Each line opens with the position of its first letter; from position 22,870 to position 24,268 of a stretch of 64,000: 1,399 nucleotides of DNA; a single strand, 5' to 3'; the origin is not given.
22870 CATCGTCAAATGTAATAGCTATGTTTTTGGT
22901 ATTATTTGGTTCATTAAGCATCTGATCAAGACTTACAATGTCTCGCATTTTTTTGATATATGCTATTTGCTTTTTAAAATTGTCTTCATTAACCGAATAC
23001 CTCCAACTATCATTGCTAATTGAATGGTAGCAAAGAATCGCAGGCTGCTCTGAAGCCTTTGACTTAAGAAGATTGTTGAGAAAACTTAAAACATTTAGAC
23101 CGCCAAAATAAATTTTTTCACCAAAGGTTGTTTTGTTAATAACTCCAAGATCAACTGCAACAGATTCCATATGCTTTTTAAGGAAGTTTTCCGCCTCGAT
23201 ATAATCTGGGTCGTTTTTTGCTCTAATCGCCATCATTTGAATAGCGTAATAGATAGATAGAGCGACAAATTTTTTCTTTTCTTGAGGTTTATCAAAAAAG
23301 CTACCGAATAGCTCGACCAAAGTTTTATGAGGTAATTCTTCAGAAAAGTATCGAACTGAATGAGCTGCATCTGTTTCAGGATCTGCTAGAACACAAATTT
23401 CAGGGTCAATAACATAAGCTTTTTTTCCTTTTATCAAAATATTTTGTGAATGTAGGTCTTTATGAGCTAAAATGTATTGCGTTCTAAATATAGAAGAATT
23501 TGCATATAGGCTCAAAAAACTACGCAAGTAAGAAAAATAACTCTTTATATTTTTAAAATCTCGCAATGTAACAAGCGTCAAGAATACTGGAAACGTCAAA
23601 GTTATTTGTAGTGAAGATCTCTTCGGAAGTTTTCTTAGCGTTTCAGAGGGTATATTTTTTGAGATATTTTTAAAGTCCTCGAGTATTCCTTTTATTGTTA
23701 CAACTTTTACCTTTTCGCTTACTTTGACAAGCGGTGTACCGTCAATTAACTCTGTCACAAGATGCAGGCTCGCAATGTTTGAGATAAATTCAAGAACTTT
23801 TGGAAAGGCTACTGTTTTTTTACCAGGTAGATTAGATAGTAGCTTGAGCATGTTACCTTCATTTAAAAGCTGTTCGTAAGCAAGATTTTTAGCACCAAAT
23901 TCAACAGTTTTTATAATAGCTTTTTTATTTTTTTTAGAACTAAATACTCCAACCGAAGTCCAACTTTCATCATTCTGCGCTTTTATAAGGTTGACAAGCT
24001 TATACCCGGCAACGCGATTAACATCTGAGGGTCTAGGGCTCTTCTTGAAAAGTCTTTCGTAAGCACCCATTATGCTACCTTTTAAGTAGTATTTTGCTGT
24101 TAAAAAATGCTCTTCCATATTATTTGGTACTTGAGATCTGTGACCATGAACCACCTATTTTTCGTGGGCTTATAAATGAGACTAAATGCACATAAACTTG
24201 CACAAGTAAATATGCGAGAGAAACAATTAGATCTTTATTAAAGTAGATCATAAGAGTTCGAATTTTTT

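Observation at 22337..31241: Three unusual enzyme fusions in the glycan locus: kinase-fold+CE4 deacetylase, DegT aminotransferase+GT2, and Wzx-like flippase+GT4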

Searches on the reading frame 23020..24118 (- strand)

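Call 6: search_protein_families(library=ncbifam, proteins=[window:23020-24118:-], max_evalue=0.1)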
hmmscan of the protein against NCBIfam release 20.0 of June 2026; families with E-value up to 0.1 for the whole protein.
window:23020-24118:- (366 aa): 9 families
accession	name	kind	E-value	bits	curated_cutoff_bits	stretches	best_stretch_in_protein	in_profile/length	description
NF033068.1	APH_3p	equivalog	1.8e-05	24.4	205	1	51-274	21-235/255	APH(3') family aminoglycoside O-phosphotransferase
TIGR02721.1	ycfN_thiK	equivalog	0.00086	18.5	299.45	1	199-270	130-200/256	thiamine kinase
TIGR03724.2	arch_bud32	equivalog_domain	0.0015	18.1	125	1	217-262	106-151/193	KEOPS complex kinase/ATPase Bud32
NF038151.1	lanthi_synth_III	equivalog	0.0077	14.6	575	0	76-133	262-314/833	class III lanthionine synthetase LanKC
TIGR01767.2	MTRK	equivalog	0.0097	15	275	1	216-241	227-252/401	S-methyl-5-thioribose kinase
NF033064.0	APH_3p_IIIa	exception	0.012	15.1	530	1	213-276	182-246/264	aminoglycoside O-phosphotransferase APH(3')-IIIa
NF041256.1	GntI_guanitoxin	equivalog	0.023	14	357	1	106-279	72-236/282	guanitoxin biosynthesis pre-guanitoxin N-oxide kinase GntI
NF033112.0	APH_3p_A16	exception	0.029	13.8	580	1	212-260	180-228/262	aminoglycoside 3'-O-phosphotransferase AphA16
NF002475.0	PRK01723.1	equivalog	0.038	13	142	1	217-250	164-198/241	3-deoxy-D-manno-octulosonic acid kinase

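Call 7: search_protein_families(library=pfam, proteins=[window:23020-24118:-], max_evalue=10)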
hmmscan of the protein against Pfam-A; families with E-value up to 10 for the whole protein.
window:23020-24118:- (366 aa): 4 families
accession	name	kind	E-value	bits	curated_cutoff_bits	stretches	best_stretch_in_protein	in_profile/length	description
PF01636.29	APH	-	4.3e-07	30.4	23.2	1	215-269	168-224/239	Phosphotransferase enzyme family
PF19974.5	TCAD9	-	0.005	16.5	40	1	195-238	281-320/429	Ternary complex associated domain 9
PF13575.12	DUF4135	-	0.0088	15.7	29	1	214-245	145-176/378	Domain of unknown function (DUF4135)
PF01633.27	Choline_kinase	-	0.029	14.1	29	1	186-250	139-199/300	Choline/ethanolamine kinase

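Call 29: search_protein_representatives(protein=window:23053-24118:-)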
Query: 355 residues. Proteins with E-value up to 0.001 (for the whole library): 445; up to 1e-10: 207; up to 1e-30: 46. The best 150 are listed.
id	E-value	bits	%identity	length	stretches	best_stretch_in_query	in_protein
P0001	5.1e-226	765.4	100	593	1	1-355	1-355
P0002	3.2e-86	306.0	45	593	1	1-352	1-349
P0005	1.3e-61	225.1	40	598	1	1-349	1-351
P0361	2.6e-55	204.4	36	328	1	1-317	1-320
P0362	3.5e-54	200.7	39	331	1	1-318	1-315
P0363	1.0e-50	189.3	37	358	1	2-350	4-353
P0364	1.1e-50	189.1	36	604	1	1-349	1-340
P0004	8.5e-49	183.0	35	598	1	1-352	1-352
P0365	3.8e-44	167.7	32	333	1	1-321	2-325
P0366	2.2e-43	165.2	32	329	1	3-312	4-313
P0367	3.7e-41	157.9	34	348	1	1-321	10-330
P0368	1.5e-39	152.6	32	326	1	3-308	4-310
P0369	2.1e-39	152.1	31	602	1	18-349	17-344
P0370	3.6e-39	151.3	32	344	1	36-314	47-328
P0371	8.7e-38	146.8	32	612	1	4-313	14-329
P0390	2.6e-33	132.1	28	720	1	11-320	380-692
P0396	3.6e-32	128.4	30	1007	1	3-325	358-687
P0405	1.1e-30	123.4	30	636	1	1-313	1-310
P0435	2.4e-23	99.4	27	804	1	30-314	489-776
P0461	1.7e-18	83.4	30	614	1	20-253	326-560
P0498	8.9e-14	67.9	31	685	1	34-251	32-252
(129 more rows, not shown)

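Call 43: predict_structure(alignment_id=A3)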
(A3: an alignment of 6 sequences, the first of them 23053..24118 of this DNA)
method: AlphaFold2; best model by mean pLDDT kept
length: 355 residues; sequences in the alignment: 6
mean_pLDDT: 85.2   pTM: 0.80
mean pLDDT of the five models: 85.2, 84.3, 82.9, 82.6, 82.0
residues with pLDDT >= 90: 151; 70-90: 163; 50-70: 38; < 50: 3
segments of 3 or more residues with pLDDT < 50: none
pLDDT, mean of each block of 10 residues (from residue 1): 77 88 64 73 84 85 90 87 91 88 92 90 93 94 92 87 86 90 92 90 77 80 90 83 86 90 92 87 93 93 91 90 76 61 74 56
secondary structure, 60 per line:
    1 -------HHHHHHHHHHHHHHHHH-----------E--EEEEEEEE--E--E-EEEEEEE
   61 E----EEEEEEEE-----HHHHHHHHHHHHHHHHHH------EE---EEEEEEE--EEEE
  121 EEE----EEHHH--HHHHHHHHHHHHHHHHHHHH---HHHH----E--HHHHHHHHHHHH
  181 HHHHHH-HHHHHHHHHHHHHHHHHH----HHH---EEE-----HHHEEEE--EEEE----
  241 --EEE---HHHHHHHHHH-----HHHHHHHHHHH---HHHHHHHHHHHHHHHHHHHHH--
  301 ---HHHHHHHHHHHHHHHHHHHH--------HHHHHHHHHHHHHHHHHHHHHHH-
elements in order: H8-24 E39-46 E54-61 E66-73 H79-96 E108-114 E117-123 H135-154 H158-161 H169-186 H188-205 E216-218 E227-230 E233-236 E243-245 H249-258 H264-274 H278-298 H304-323 H332-354
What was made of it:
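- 22337..24118 (-): Fusion (i), 593 aa, cytoplasmic. A kinase-fold domain (aa 1-355, about 23054-24118) is fused to a CE4/NodB de-N-acetylase (aa 356-593, about 22340-23053). The AF2 model has pLDDT 85.2 (call 43).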

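Call 46: fold_search(model_id=the predicted structure, library=pdb)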
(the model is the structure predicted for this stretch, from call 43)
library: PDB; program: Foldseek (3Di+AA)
matches with E <= 10: 1909; with E <= 0.001: 1298
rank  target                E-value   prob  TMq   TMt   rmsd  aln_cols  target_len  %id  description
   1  5iqe_A                5.8e-10  1.00  0.48  0.55   9.3       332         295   16  Aminoglycoside Phosphotransferase (2'')-Ia (CTD of AAC(6')-Ie/APH(2'')-Ia) in complex with GMPPNP, Magnesium, and Neom (released 2016-05-25)
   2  5byl_B                1.3e-09  1.00  0.46  0.53   8.3       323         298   15  Aminoglycoside Phosphotransferase (2'')-Ia (CTD of AAC(6')-Ie/APH(2'')-Ia) in complex with GMPPCP and Magnesium (released 2016-05-25)
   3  5iqf_D                1.3e-09  1.00  0.45  0.52   9.5       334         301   14  Aminoglycoside Phosphotransferase (2'')-Ia (CTD of APH(6')-Ie/APH(2'')-Ia) in complex with GDP and Magnesium (released 2016-05-25)
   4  5byl_D                1.4e-09  1.00  0.48  0.56   7.6       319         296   16  Aminoglycoside Phosphotransferase (2'')-Ia (CTD of AAC(6')-Ie/APH(2'')-Ia) in complex with GMPPCP and Magnesium (released 2016-05-25)
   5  5iqh_B                1.7e-09  1.00  0.47  0.54   8.2       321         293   16  Aminoglycoside Phosphotransferase (2'')-Ia (CTD of AAC(6')-Ie/APH(2'')-Ia) S214A mutant in complex with GMPPNP and Mag (released 2016-05-25)
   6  4ork_D                1.7e-09  1.00  0.47  0.55   9.2       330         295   17  Crystal Structure of the Phosphotransferase Domain of the Bifunctional Aminoglycoside Resistance Enzyme AAC(6')-Ie-APH (released 2014-07-02)
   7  5iqa_B                1.7e-09  1.00  0.46  0.53   9.3       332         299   15  Aminoglycoside Phosphotransferase (2'')-Ia (CTD of AAC(6')-Ie/APH(2'')-Ia) in complex with GMPPNP and Magnesium (released 2016-05-25)
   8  5iqf_B                1.7e-09  1.00  0.44  0.51   9.6       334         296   14  Aminoglycoside Phosphotransferase (2'')-Ia (CTD of APH(6')-Ie/APH(2'')-Ia) in complex with GDP and Magnesium (released 2016-05-25)
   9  6cgg_A                1.8e-09  1.00  0.46  0.53   9.5       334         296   15  Aminoglycoside Phosphotransferase (2'')-Ia in complex with GMPPNP, Magnesium, and Arbekacin (released 2018-04-11)
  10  6cgd_B                1.8e-09  1.00  0.46  0.53   9.3       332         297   15  Aminoglycoside Phosphotransferase (2'')-Ia in complex with GMPPNP, Magnesium, and Amikacin (released 2018-04-11)
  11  6ch4_B                2.0e-09  1.00  0.48  0.55   9.0       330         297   15  Aminoglycoside Phosphotransferase (2'')-Ia S376N mutant in complex with GMPPNP and Magnesium (released 2018-04-11)
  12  5iqa_A                2.0e-09  1.00  0.48  0.55   9.5       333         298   15  Aminoglycoside Phosphotransferase (2'')-Ia (CTD of AAC(6')-Ie/APH(2'')-Ia) in complex with GMPPNP and Magnesium (released 2016-05-25)
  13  6c5u_A                2.0e-09  1.00  0.46  0.54   8.4       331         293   16  Aminoglycoside Phosphotransferase (2'')-Ia in complex with GMPPNP, Magnesium, and Ribostamycin, Alternate form (released 2018-04-11)
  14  5iqd_D                2.2e-09  1.00  0.48  0.55   8.0       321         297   16  Aminoglycoside Phosphotransferase (2'')-Ia (CTD of AAC(6')-Ie/APH(2'')-Ia) in complex with GMPPNP, Magnesium, and Ribo (released 2016-05-25)
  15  6cgd_D                2.2e-09  1.00  0.48  0.55   7.9       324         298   16  Aminoglycoside Phosphotransferase (2'')-Ia in complex with GMPPNP, Magnesium, and Amikacin (released 2018-04-11)
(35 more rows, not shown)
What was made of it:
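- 22337..24118 (-): Foldseek's best matches are APH(2'')-Ia, APH(9)-Ia and APH(3')-Ia, E about 1e-9 (call 46).
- On APH / eukaryotic-like kinase (ELK) fold: Foldseek matches APH(2''), APH(9) and APH(3') at E about 1e-9 (call 46).
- Closest known: AAC. Same: Its phosphotransferase domain is the best structural match of the kinase-like domain (call 46).
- The structural best matches are enzymes that phosphorylate amino-sugar hydroxyls (call 46). The predicted fold matches APH-type small-molecule kinases best, including their helical C-terminal subdomain (calls 43, 46).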

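Call 49: list_cluster_members(proteins=[P0361, P0362, P0364, P0365, P0390, P0396, P0435, P0405, P0461, P0498])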
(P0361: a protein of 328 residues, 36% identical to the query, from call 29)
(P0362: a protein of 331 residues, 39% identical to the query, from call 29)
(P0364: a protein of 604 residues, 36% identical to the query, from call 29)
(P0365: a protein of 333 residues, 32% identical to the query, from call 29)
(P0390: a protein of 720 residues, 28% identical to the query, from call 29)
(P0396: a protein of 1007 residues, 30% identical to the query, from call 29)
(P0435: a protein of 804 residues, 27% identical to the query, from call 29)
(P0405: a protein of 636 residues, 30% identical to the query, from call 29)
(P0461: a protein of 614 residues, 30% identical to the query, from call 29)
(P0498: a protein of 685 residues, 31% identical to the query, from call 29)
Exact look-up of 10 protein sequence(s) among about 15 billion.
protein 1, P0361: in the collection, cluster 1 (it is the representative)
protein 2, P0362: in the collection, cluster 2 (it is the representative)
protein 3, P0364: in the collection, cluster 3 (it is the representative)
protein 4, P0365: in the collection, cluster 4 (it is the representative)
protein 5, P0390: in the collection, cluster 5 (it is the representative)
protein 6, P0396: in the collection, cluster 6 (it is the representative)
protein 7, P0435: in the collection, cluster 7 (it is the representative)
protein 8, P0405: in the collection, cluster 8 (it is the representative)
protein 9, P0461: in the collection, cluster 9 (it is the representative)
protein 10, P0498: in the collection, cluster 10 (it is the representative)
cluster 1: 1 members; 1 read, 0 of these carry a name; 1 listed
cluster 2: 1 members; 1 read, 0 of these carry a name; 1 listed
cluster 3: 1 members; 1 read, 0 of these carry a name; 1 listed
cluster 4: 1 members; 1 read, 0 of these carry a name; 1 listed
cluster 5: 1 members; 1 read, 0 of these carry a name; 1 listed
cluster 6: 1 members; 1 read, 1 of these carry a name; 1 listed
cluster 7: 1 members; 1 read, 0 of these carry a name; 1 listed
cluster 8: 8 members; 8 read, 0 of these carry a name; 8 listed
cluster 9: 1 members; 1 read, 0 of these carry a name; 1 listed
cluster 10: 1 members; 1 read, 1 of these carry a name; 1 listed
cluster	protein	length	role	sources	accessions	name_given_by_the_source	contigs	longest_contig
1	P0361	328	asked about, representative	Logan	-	-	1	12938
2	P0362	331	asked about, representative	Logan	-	-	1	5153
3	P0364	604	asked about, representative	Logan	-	-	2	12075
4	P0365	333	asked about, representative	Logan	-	-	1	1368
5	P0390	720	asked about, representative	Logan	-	-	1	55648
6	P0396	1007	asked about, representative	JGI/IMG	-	dTDP-4-amino-4,6-dideoxygalactose transaminase/GT2 family glycosyltransferase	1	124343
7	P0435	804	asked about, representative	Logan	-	-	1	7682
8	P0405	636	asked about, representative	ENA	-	-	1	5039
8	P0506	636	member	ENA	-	-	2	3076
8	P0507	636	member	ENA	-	-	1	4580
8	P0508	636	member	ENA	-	-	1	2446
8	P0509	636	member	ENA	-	-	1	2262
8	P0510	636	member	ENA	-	-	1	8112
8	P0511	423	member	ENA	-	-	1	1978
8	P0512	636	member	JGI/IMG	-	-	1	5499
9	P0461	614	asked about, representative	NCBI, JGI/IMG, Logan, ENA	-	-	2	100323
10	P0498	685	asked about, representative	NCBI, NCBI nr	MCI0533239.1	glycosyltransferase [bacterium]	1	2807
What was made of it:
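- Tried and rejected: Cluster look-ups for the taxonomy of kinase-family members gave almost no names (call 49).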

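Call 70: search_solved_structures(query=A5, max_evalue=1)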
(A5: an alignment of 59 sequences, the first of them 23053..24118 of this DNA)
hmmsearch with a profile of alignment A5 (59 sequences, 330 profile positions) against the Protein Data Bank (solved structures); distinct sequences matched with E-value up to 1: 1162 (the best 60 are shown).
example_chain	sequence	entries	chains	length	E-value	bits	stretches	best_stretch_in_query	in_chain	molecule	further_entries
9ymt_A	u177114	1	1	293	1.9e-08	37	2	198-246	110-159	Serine/Threonine Kinase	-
4eqm_A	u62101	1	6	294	1.9e-08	37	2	198-246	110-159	Protein kinase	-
5eak_A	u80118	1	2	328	1e-06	31.3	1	25-132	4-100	Serine/threonine-protein kinase MARK2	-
2x4f_A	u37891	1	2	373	1e-06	31.2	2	202-245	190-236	MYOSIN LIGHT CHAIN KINASE FAMILY MEMBER 4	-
5kz7_A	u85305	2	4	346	1.1e-06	31.2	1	23-132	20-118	Serine/threonine-protein kinase MARK2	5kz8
1zmu_A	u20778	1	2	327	1.3e-06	31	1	28-132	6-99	MAP/Microtubule affinity regulating kinase 2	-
2r0i_A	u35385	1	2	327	1.3e-06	31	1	28-132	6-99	Serine/threonine-protein kinase MARK2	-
1y8g_A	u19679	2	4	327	1.3e-06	31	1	28-132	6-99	MAP/Microtubule affinity-regulating kinase 2 | MAP/Microtubule affinity regulating kinase 2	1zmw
2wzj_A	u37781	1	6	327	3e-06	29.7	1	28-132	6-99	SERINE/THREONINE-PROTEIN KINASE MARK2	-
1zmv_A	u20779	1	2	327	3e-06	29.7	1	28-132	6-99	MAP/Microtubule affinity regulating kinase 2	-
3i0o_A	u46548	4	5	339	4.6e-06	29.1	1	216-254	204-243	Spectinomycin phosphotransferase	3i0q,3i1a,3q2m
2bkk_A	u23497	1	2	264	4.7e-06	29.1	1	211-284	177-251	AMINOGLYCOSIDE 3'-PHOSPHOTRANSFERASE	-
9yr9_A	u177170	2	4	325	4.8e-06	29.1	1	31-132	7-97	MAP/microtubule affinity-regulating kinase 3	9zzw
3fe3_A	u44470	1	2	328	5.5e-06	28.9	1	31-132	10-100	MAP/microtubule affinity-regulating kinase 3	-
1l8t_A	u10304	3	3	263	6.3e-06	28.7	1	211-284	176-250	Aminoglycoside 3'-Phosphotransferase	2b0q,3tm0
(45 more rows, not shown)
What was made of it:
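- The family profile's best PDB sequence hits are bacterial and eukaryotic Ser/Thr kinases: 4eqm at E 2e-8, and MARK2 (call 70).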

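Call 71: search_protein_families(library=pfam, alignment_id=A5, max_evalue=0.01)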
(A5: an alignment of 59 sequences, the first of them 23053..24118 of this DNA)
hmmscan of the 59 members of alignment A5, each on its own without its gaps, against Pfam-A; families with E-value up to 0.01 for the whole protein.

A. member 1, window:23053-24118:- (355 aa): 3 families
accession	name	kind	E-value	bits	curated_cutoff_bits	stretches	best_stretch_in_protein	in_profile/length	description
PF01636.29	APH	-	4e-07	30.5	23.2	1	215-269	168-224/239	Phosphotransferase enzyme family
PF19974.5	TCAD9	-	0.0048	16.5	40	1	195-238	281-320/429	Ternary complex associated domain 9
PF13575.12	DUF4135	-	0.0084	15.7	29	0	214-245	145-176/378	Domain of unknown function (DUF4135)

B. families by the number of members that match (of 59 scanned): 19 families
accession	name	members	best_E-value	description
PF01636.29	APH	54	3.3e-14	Phosphotransferase enzyme family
PF00069.31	Pkinase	30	2e-07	Protein kinase domain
PF01633.27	Choline_kinase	22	1.8e-06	Choline/ethanolamine kinase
PF07714.23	PK_Tyr_Ser-Thr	18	1.6e-05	Protein tyrosine and serine/threonine kinase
PF13575.12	DUF4135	10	1.3e-05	Domain of unknown function (DUF4135)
PF19974.5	TCAD9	6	1.7e-05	Ternary complex associated domain 9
PF12330.14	Haspin_kinase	5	6.9e-05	Haspin like kinase domain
PF01163.29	RIO1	4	0.00014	RIO domain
PF03109.22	ABC1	3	0.00068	ABC1 atypical kinase-like domain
PF18762.7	Kinase-PolyVal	2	0.00075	Serine/Threonine/Tyrosine Kinase found in polyvalent proteins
PF14072.11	DndB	1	0.00056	DNA-sulfur modification-associated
PF24904.1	RVE6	1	0.0018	REVEILLE 6-like domain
PF03881.20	Fructosamin_kin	1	0.0041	Fructosamine kinase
PF23943.1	PUS7L_N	1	0.0054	PUS7L N-terminal domain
PF19468.4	DUF6005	1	0.0058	Family of unknown function (DUF6005)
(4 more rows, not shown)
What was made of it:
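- The kinase family lies between APH, choline kinase and protein kinases (calls 70, 71), so whether it acts on a glycan, a free sugar or a protein is open. Of 59 stand-alone family members, 54 hit Pfam APH and 22 hit Choline_kinase (call 71). Of 59 members, 30 hit Pfam Pkinase (call 71).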

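Call 77: find_encoding_contigs(protein=P0361, flank=8000, max_places=1)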
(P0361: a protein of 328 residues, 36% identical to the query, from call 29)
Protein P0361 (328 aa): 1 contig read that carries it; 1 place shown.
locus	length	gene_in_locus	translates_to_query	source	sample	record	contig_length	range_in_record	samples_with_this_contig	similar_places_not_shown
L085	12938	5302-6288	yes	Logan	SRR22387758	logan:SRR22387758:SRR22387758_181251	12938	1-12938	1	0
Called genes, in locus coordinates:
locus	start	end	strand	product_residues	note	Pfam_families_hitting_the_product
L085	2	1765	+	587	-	?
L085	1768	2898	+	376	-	PF20706:GT4-conflict (weak), PF00534:Glycos_transf_1, PF13692:Glyco_trans_1_4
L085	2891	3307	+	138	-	PF05523:FdtA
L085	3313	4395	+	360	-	PF01041:DegT_DnrJ_EryC1, PF00266:Aminotran_5 (weak), PF01053:Cys_Met_Meta_PP (weak), PF01212:Beta_elim_lyase (weak)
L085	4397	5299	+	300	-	PF00535:Glycos_transf_2, PF13641:Glyco_tranf_2_3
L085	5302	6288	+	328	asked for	PF00069:Pkinase (faint), PF01636:APH (faint)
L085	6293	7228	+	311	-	PF00535:Glycos_transf_2, PF13641:Glyco_tranf_2_3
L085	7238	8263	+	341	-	PF01073:3Beta_HSD, PF01370:Epimerase, PF02719:Polysacc_synt_2, PF04321:RmlD_sub_bind (weak), PF05368:NmrA (weak), PF16363:GDP_Man_Dehyd, PF07993:NAD_binding_4, PF13460:NAD_binding_10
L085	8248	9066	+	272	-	PF04321:RmlD_sub_bind, PF01370:Epimerase, PF02719:Polysacc_synt_2 (weak), PF01073:3Beta_HSD, PF16363:GDP_Man_Dehyd, PF07993:NAD_binding_4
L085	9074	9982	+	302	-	PF00535:Glycos_transf_2, PF13641:Glyco_tranf_2_3 (faint)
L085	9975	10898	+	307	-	PF00535:Glycos_transf_2, PF13641:Glyco_tranf_2_3, PF13632:Glyco_trans_2_3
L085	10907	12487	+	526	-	-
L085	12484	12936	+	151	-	?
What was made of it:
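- L085 carries FdtA and genes resembling a 4,6-dehydratase and RmlD in the same cassette (call 77).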
